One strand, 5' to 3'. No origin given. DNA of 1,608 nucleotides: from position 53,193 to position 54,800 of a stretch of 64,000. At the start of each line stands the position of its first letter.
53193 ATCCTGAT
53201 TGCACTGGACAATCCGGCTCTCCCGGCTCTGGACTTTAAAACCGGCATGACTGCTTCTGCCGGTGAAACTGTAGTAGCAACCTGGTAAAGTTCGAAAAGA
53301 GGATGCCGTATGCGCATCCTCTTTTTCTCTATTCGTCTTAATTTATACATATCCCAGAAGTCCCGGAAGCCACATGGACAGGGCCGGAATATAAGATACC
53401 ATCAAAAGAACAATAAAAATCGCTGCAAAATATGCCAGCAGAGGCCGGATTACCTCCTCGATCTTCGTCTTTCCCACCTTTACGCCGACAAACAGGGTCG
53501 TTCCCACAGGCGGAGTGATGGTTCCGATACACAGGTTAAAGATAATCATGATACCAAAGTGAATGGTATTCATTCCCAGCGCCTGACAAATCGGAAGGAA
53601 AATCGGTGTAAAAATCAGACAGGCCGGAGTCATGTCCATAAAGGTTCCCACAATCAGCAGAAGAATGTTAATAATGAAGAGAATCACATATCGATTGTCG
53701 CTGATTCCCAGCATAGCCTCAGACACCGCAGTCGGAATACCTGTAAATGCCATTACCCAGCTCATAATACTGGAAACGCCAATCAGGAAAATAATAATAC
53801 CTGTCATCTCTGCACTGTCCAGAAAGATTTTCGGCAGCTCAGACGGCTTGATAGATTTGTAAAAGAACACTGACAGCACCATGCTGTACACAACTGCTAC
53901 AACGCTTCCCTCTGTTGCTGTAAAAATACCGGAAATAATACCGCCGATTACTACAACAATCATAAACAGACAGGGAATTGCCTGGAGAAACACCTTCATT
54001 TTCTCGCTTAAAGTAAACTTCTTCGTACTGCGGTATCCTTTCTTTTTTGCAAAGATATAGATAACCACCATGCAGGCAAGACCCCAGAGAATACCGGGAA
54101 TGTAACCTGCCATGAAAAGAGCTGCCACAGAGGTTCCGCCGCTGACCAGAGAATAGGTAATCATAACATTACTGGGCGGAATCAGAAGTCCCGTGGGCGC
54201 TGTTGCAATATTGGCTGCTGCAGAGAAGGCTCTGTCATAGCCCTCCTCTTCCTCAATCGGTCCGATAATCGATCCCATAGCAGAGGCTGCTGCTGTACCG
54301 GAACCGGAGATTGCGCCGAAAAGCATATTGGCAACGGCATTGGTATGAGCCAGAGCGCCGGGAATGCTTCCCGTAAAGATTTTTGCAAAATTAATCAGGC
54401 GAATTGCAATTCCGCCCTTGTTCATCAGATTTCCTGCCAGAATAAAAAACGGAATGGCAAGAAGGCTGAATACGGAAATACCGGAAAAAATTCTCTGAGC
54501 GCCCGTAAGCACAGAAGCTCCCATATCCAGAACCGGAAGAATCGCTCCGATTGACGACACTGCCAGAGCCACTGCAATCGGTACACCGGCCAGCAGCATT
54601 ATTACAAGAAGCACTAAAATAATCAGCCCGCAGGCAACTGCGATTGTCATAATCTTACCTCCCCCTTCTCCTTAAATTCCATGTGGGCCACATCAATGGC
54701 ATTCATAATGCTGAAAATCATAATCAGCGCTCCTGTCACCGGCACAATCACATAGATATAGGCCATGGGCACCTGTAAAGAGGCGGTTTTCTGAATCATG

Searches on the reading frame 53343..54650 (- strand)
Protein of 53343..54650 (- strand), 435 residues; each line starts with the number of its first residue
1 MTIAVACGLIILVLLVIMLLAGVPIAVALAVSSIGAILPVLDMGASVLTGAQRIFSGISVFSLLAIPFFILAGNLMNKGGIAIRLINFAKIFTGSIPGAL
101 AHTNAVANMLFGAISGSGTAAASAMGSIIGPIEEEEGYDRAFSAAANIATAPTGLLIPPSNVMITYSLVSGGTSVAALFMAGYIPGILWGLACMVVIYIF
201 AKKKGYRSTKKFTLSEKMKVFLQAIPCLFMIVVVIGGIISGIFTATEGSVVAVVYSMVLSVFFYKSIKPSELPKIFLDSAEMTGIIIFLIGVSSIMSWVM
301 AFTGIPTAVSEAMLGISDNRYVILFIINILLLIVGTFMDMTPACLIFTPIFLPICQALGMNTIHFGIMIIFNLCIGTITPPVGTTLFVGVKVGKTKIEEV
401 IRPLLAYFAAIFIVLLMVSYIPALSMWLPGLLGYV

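Call 10: search_protein_families(library=pfam, proteins=[window:53346-54650:-])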
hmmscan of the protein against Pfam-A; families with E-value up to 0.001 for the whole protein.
window:53346-54650:- (435 aa): 2 families
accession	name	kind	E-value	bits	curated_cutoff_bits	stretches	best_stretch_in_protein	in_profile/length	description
PF06808.19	DctM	-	9.9e-114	380.8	23.8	1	12-424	1-413/413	Tripartite ATP-independent periplasmic transporter, DctM component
PF03600.22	CitMHS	-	2e-06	27.6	31.9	1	284-423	39-178/336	Citrate transporter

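Call 11: find_encoding_contigs(protein=window:53343-54650:-, flank=6000, max_places=10)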
Protein window:53343-54650:- (435 aa): 23 contigs read that carry it; 10 places shown.
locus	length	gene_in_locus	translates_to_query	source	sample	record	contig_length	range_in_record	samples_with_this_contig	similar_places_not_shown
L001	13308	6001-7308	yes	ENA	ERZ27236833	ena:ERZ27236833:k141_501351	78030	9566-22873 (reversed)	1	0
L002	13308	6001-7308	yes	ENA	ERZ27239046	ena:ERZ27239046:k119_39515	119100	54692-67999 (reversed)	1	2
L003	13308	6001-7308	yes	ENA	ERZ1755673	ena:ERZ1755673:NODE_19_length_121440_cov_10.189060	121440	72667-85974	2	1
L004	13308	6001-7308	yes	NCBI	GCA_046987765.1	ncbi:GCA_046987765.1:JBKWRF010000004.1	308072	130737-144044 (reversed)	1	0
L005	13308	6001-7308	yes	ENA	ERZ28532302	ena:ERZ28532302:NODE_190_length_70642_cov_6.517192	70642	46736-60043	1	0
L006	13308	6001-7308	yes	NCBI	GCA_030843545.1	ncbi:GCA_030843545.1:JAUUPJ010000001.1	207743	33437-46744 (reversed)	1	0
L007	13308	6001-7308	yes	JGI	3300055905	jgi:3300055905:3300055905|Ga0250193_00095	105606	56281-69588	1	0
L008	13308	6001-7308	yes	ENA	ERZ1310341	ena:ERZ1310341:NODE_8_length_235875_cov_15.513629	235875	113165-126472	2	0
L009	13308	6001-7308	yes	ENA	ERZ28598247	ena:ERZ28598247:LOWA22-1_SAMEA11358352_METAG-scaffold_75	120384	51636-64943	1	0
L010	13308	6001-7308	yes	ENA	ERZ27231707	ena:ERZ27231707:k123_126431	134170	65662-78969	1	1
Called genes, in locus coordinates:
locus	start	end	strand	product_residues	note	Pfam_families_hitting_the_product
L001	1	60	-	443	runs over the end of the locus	PF01554:MatE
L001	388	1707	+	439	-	PF12897:Asp_aminotransf, PF00155:Aminotran_1_2 (weak)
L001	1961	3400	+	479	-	PF00672:HAMP, PF06580:His_kinase, PF02518:HATPase_c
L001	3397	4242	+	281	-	PF00072:Response_reg, PF12833:HTH_18, PF00165:HTH_AraC (weak)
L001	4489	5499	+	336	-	PF03480:DctP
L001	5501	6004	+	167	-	PF04290:DctQ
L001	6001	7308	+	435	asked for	PF06808:DctM, PF03600:CitMHS (weak)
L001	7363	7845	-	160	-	PF00358:PTS_EIIA_1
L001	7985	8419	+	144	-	PF04138:GtrA_DPMS_TM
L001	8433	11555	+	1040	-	PF09586:YfhO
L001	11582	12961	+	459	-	PF00206:Lyase_1, PF14698:ASL_C2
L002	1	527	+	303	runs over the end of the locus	-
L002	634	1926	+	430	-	PF03600:CitMHS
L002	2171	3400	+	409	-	PF06580:His_kinase, PF02518:HATPase_c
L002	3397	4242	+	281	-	PF00072:Response_reg, PF12833:HTH_18, PF00165:HTH_AraC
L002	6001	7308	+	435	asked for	PF06808:DctM, PF03600:CitMHS (weak)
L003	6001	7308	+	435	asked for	PF06808:DctM, PF03600:CitMHS (weak)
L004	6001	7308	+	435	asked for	PF06808:DctM, PF03600:CitMHS (weak)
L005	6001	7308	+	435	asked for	PF06808:DctM, PF03600:CitMHS (weak)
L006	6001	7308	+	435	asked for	PF06808:DctM, PF03600:CitMHS (weak)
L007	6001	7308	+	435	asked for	PF06808:DctM, PF03600:CitMHS (weak)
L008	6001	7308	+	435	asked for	PF06808:DctM, PF03600:CitMHS (weak)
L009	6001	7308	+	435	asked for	PF06808:DctM, PF03600:CitMHS (weak)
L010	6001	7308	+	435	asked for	PF06808:DctM, PF03600:CitMHS (weak)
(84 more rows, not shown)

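Call 21: find_homologous_proteins(query=L001:3397-4239:+, max_evalue=1e-20)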
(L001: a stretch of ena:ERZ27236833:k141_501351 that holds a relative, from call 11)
Query L001:3397-4239:+ (281 aa): 3844 proteins with E <= 1e-20 among 7351 candidates; the best 120 are listed.
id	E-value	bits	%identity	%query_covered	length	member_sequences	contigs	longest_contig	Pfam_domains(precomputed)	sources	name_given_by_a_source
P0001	1.4e-176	603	99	100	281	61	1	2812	PF12833.14,PF00165.30,PF00072.31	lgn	-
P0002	7.4e-162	555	92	100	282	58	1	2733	PF12833.14,PF00165.30,PF00072.31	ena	-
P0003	8.8e-161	552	91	100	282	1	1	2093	PF12833.14,PF00165.30,PF00072.31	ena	-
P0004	1.4e-160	551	91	100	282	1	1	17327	PF12833.14,PF00165.30,PF00072.31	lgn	-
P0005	1.6e-160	551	91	100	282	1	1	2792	PF12833.14,PF00165.30,PF00072.31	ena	-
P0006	1.1e-159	548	92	99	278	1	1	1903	PF12833.14,PF00165.30,PF00072.31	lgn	-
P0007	1.1e-159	548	92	99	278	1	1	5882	PF12833.14,PF00165.30,PF00072.31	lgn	-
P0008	1.8e-158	544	91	99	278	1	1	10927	PF12833.14,PF00165.30,PF00072.31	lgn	-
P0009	1.1e-157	541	92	99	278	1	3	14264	PF12833.14,PF00165.30,PF00072.31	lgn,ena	-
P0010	5.3e-157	539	91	99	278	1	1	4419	PF12833.14,PF00165.30,PF00072.31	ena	-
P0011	2.1e-156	537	91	99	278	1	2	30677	PF12833.14,PF00165.30,PF00072.31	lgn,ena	-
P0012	2.2e-154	531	90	99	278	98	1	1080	PF12833.14,PF00165.30,PF00072.31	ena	-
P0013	4.9e-154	529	90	100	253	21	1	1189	PF12833.14,PF00165.30,PF00072.31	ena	-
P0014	1.6e-153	528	89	99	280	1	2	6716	PF12833.14,PF00165.30,PF00072.31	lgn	-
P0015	4.4e-144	497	91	90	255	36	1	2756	PF12833.14,PF00165.30,PF00072.31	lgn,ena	-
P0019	4.1e-135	467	79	98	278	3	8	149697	PF12833.14,PF00165.30,PF00072.31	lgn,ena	-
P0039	2.9e-133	461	79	98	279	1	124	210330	PF12833.14,PF00165.30,PF00072.31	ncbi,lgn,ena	-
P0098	1.2e-126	440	78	95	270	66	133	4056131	PF12833.14,PF00165.30,PF00072.31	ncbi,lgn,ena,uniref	ncbi:response regulator transcription factor [Enterocloster alcoholdehydrogenati]|uniref:Stage 0 spo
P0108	5.9e-117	408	67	98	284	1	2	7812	PF12833.14,PF00165.30,PF00072.31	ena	-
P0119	4.5e-108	379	68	95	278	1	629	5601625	PF12833.14,PF00165.30,PF00072.31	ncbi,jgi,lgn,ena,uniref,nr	ncbi:response regulator transcription factor [Enterocloster clostridioformis]|jgi:two-component syst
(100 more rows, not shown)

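Call 23: find_encoding_contigs(protein=P0004, flank=3000, max_places=3)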
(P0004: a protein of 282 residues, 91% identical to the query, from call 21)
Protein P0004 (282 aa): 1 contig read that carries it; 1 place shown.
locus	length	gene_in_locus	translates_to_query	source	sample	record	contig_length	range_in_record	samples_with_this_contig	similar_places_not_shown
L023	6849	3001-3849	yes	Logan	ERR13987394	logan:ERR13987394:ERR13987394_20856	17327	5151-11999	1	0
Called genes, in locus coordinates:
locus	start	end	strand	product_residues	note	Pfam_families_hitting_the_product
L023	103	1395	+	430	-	PF03600:CitMHS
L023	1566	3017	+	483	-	PF00672:HAMP, PF06580:His_kinase, PF02518:HATPase_c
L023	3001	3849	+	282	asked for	PF00072:Response_reg, PF12833:HTH_18, PF00165:HTH_AraC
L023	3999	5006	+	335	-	PF03480:DctP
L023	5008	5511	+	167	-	PF04290:DctQ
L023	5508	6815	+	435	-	PF06808:DctM, PF03600:CitMHS (weak)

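Call 24: find_encoding_contigs(protein=P0011, flank=3000, max_places=3)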
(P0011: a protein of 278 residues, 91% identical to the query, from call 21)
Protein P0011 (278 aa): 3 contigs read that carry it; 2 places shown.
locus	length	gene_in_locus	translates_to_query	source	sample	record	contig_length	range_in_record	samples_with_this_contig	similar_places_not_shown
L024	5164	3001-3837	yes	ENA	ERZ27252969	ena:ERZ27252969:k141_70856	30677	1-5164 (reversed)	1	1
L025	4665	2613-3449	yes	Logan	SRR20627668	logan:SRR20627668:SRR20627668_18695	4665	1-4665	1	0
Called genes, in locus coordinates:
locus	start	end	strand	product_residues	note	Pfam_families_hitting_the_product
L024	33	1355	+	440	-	PF12897:Asp_aminotransf, PF00155:Aminotran_1_2 (weak)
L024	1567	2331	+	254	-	PF00672:HAMP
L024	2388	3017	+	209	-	PF06580:His_kinase, PF02518:HATPase_c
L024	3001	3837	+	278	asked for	PF00072:Response_reg, PF12833:HTH_18, PF00165:HTH_AraC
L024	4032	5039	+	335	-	PF03480:DctP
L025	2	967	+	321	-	?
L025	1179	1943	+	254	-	PF00672:HAMP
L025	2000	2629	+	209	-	PF06580:His_kinase, PF02518:HATPase_c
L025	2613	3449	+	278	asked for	PF00072:Response_reg, PF12833:HTH_18, PF00165:HTH_AraC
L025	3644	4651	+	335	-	PF03480:DctP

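Call 25: find_encoding_contigs(protein=P0039, flank=3000, max_places=4)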
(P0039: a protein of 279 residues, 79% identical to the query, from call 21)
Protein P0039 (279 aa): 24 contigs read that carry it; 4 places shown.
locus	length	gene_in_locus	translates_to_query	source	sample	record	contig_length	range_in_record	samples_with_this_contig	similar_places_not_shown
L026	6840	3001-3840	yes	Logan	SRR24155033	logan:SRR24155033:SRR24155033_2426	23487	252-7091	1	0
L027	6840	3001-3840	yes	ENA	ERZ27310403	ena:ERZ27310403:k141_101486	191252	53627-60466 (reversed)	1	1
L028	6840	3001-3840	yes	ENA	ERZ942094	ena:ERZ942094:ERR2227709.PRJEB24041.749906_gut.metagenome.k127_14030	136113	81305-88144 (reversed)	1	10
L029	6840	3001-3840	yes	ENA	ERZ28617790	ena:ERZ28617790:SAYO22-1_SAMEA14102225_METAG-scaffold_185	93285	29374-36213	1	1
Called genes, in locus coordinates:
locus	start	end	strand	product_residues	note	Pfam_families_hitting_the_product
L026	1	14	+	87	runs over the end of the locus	PF13561:adh_short_C2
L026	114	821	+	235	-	PF00392:GntR, PF07729:FCD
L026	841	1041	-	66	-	-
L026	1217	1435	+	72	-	PF13443:HTH_26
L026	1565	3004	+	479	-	PF00672:HAMP, PF06580:His_kinase, PF02518:HATPase_c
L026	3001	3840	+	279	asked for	PF00072:Response_reg, PF12833:HTH_18, PF00165:HTH_AraC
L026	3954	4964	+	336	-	PF03480:DctP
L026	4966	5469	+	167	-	PF04290:DctQ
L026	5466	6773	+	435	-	PF06808:DctM, PF03600:CitMHS (weak)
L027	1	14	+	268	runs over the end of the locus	PF23441:SDR, PF00106:adh_short, PF08659:KR, PF13561:adh_short_C2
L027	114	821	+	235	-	PF00392:GntR, PF07729:FCD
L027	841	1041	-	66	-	-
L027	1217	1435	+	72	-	PF13443:HTH_26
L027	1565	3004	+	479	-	PF00672:HAMP, PF06580:His_kinase, PF02518:HATPase_c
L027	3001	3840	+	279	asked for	PF00072:Response_reg, PF12833:HTH_18, PF00165:HTH_AraC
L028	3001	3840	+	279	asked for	PF00072:Response_reg, PF12833:HTH_18, PF00165:HTH_AraC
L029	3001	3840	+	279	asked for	PF00072:Response_reg, PF12833:HTH_18, PF00165:HTH_AraC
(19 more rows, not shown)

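Call 26: find_encoding_contigs(protein=P0119, flank=3000, max_places=3)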
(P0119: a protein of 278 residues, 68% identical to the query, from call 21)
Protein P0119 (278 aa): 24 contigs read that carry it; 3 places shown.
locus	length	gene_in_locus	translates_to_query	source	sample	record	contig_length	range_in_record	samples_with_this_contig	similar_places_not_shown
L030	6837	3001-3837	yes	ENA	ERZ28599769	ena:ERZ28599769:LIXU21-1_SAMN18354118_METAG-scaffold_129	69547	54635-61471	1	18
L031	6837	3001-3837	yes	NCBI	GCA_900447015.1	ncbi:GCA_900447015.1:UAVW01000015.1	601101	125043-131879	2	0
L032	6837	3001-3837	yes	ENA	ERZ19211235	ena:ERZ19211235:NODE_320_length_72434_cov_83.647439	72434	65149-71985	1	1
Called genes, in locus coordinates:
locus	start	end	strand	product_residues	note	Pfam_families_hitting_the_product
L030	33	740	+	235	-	PF00392:GntR, PF07729:FCD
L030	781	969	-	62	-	-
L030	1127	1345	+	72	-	PF13443:HTH_26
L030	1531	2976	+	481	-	PF00672:HAMP (weak), PF06580:His_kinase, PF02518:HATPase_c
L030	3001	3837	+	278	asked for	PF00072:Response_reg, PF12833:HTH_18, PF00165:HTH_AraC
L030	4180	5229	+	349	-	PF03480:DctP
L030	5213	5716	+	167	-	PF04290:DctQ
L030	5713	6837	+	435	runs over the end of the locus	PF06808:DctM, PF03600:CitMHS (weak)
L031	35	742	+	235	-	PF00392:GntR, PF07729:FCD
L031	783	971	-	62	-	-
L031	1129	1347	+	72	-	PF13443:HTH_26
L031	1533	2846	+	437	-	PF00672:HAMP (weak), PF06580:His_kinase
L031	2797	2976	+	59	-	-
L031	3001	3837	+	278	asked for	PF00072:Response_reg, PF12833:HTH_18, PF00165:HTH_AraC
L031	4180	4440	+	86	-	-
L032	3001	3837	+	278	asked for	PF00072:Response_reg, PF12833:HTH_18, PF00165:HTH_AraC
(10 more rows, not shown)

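Call 29: find_encoding_contigs(protein=P0098, flank=3000, max_places=2)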
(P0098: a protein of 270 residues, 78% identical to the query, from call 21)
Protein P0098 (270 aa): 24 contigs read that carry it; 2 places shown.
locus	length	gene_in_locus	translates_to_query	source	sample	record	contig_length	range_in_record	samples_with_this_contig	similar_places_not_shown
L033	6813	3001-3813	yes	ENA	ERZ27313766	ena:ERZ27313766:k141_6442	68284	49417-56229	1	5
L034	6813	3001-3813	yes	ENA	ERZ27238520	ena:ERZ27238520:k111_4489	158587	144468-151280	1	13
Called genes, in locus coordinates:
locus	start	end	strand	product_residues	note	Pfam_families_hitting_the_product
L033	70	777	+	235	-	PF00392:GntR, PF07729:FCD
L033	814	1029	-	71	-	-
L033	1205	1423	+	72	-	PF13443:HTH_26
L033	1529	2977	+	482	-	PF00672:HAMP (weak), PF06580:His_kinase, PF02518:HATPase_c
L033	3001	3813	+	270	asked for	PF00072:Response_reg, PF12833:HTH_18, PF00165:HTH_AraC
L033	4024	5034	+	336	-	PF03480:DctP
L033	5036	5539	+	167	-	PF04290:DctQ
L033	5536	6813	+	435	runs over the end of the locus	PF06808:DctM, PF03600:CitMHS (weak)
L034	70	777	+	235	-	PF00392:GntR, PF07729:FCD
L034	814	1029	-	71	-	-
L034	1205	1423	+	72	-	PF13443:HTH_26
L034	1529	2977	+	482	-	PF00672:HAMP (weak), PF06580:His_kinase, PF02518:HATPase_c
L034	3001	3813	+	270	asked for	PF00072:Response_reg, PF12833:HTH_18, PF00165:HTH_AraC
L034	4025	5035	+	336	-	PF03480:DctP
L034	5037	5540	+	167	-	PF04290:DctQ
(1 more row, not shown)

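Call 30: find_encoding_contigs(protein=P0108, flank=3000, max_places=2)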
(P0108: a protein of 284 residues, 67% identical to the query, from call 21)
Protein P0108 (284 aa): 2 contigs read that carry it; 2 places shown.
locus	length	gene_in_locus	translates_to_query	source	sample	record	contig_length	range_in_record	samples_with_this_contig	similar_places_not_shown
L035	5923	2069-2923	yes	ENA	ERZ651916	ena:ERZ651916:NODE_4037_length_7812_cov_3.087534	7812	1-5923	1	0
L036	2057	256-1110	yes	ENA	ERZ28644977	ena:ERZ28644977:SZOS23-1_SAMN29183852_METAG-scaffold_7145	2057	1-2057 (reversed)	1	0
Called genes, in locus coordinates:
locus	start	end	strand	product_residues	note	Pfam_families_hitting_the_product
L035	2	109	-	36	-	?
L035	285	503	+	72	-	PF13443:HTH_26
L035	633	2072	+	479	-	PF00672:HAMP, PF06580:His_kinase, PF02518:HATPase_c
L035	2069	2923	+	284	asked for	PF00072:Response_reg, PF12833:HTH_18, PF00165:HTH_AraC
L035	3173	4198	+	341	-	PF03480:DctP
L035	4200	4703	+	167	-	PF04290:DctQ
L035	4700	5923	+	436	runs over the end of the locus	PF03600:CitMHS (faint), PF06808:DctM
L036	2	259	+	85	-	?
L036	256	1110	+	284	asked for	PF00072:Response_reg, PF12833:HTH_18, PF00165:HTH_AraC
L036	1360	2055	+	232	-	PF03480:DctP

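Call 31: find_encoding_contigs(protein=P0014, flank=3000, max_places=2)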
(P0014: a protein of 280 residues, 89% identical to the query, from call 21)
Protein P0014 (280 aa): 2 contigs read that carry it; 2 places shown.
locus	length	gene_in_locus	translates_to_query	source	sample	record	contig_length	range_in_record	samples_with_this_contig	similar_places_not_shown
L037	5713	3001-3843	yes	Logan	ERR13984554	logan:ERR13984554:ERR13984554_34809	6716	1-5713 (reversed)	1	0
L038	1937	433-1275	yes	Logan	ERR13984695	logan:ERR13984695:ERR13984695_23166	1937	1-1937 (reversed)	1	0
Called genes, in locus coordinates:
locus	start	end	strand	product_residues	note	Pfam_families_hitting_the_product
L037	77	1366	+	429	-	PF03600:CitMHS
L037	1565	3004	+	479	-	PF00672:HAMP, PF06580:His_kinase, PF02518:HATPase_c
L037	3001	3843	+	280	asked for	PF00072:Response_reg, PF12833:HTH_18, PF00165:HTH_AraC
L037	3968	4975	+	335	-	PF03480:DctP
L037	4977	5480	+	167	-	PF04290:DctQ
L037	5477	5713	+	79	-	?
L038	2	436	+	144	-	?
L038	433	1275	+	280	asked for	PF00072:Response_reg, PF12833:HTH_18, PF00165:HTH_AraC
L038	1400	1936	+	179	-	?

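Call 32: find_encoding_contigs(protein=P0019, flank=3000, max_places=2)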
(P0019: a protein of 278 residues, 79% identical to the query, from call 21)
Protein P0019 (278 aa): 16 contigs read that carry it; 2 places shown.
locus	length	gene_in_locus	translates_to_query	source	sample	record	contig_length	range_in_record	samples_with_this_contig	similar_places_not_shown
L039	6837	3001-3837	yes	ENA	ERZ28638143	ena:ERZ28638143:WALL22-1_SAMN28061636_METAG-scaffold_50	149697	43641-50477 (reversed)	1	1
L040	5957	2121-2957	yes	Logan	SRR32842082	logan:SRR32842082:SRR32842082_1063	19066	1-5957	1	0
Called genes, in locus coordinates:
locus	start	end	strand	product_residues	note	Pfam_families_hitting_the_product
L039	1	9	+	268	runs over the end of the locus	PF23441:SDR, PF00106:adh_short, PF08659:KR, PF13561:adh_short_C2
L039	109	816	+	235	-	PF00392:GntR, PF07729:FCD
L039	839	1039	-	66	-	-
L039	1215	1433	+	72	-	PF13443:HTH_26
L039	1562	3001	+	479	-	PF00672:HAMP, PF06580:His_kinase, PF02518:HATPase_c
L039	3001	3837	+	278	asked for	PF00072:Response_reg, PF12833:HTH_18, PF00165:HTH_AraC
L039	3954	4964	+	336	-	PF03480:DctP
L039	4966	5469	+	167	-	PF04290:DctQ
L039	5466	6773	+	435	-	PF03600:CitMHS (faint), PF06808:DctM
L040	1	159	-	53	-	?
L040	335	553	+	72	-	PF13443:HTH_26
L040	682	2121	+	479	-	PF00672:HAMP, PF06580:His_kinase, PF02518:HATPase_c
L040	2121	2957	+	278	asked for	PF00072:Response_reg, PF12833:HTH_18, PF00165:HTH_AraC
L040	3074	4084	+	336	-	PF03480:DctP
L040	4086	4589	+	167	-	PF04290:DctQ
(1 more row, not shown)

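Call 48: list_cluster_members(proteins=[window:53346-54650:-, P0001])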
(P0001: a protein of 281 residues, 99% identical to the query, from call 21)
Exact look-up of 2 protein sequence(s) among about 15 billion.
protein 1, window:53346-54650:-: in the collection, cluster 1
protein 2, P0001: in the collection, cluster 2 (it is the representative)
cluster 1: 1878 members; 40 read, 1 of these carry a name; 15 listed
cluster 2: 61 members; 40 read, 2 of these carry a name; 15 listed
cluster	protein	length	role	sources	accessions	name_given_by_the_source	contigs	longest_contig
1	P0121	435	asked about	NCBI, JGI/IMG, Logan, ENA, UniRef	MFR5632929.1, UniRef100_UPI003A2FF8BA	MAG: TRAP transporter large permease [Monoglobales bacterium] | tripartite ATP-independent transporter DctM subunit | TRAP transporter large permease n=1 Tax=Candidatus Ventrimonas sp. TaxID=3048889 ...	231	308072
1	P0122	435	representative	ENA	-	-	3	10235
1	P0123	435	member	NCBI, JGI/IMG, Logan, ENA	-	-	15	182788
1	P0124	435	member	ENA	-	-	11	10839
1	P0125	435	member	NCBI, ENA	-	-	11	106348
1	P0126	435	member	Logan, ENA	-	-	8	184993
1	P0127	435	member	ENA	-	-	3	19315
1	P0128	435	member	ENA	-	-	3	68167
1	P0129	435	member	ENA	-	-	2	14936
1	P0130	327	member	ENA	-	-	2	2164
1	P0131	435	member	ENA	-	-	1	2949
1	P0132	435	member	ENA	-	-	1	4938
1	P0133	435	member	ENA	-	-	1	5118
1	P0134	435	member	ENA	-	-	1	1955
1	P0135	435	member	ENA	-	-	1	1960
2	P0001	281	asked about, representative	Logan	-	-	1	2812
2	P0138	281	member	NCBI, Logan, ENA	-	-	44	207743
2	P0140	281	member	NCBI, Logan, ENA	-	-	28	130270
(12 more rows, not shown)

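Call 56: find_encoding_contigs(protein=P0138, flank=1200, max_places=10)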
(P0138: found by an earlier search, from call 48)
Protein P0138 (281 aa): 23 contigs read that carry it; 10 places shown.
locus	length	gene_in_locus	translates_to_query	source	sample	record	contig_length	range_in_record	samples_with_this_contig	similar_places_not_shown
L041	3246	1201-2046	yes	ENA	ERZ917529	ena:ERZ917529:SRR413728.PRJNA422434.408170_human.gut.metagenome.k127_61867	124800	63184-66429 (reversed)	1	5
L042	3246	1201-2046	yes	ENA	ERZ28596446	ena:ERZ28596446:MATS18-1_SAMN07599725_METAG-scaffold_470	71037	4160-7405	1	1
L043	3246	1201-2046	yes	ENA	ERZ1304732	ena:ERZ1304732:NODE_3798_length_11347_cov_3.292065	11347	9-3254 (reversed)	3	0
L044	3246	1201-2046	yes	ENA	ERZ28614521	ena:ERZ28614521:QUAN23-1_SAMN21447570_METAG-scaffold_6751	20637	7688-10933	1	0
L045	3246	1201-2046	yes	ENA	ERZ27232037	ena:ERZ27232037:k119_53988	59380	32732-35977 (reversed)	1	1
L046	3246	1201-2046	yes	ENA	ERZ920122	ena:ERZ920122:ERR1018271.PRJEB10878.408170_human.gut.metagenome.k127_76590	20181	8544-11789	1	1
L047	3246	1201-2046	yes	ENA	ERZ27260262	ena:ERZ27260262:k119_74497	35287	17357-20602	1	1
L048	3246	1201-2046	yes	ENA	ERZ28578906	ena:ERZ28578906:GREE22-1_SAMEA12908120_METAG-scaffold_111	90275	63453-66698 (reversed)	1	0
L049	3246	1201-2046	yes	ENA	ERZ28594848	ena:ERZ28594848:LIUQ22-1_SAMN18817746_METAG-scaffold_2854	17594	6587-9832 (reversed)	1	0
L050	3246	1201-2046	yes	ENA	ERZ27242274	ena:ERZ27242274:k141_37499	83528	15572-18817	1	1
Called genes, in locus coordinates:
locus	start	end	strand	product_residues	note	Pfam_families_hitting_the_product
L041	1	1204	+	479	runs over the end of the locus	PF00672:HAMP, PF06580:His_kinase, PF02518:HATPase_c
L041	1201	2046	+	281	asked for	PF00072:Response_reg, PF12833:HTH_18, PF00165:HTH_AraC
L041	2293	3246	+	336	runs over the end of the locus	PF03480:DctP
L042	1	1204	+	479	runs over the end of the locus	PF00672:HAMP, PF06580:His_kinase, PF02518:HATPase_c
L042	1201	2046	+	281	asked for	PF00072:Response_reg, PF12833:HTH_18, PF00165:HTH_AraC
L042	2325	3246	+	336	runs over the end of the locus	PF03480:DctP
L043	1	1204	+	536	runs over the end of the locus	PF00672:HAMP, PF06580:His_kinase, PF02518:HATPase_c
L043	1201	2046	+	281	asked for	PF00072:Response_reg, PF12833:HTH_18, PF00165:HTH_AraC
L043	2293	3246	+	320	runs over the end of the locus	?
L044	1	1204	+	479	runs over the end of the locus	PF00672:HAMP, PF06580:His_kinase, PF02518:HATPase_c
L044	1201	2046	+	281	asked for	PF00072:Response_reg, PF12833:HTH_18, PF00165:HTH_AraC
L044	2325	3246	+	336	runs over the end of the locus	PF03480:DctP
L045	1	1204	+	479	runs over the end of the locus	PF00672:HAMP, PF06580:His_kinase, PF02518:HATPase_c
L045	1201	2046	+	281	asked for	PF00072:Response_reg, PF12833:HTH_18, PF00165:HTH_AraC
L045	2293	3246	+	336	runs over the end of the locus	PF03480:DctP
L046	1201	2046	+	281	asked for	PF00072:Response_reg, PF12833:HTH_18, PF00165:HTH_AraC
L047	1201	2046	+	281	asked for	PF00072:Response_reg, PF12833:HTH_18, PF00165:HTH_AraC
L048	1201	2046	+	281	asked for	PF00072:Response_reg, PF12833:HTH_18, PF00165:HTH_AraC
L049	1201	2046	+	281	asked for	PF00072:Response_reg, PF12833:HTH_18, PF00165:HTH_AraC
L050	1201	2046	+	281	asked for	PF00072:Response_reg, PF12833:HTH_18, PF00165:HTH_AraC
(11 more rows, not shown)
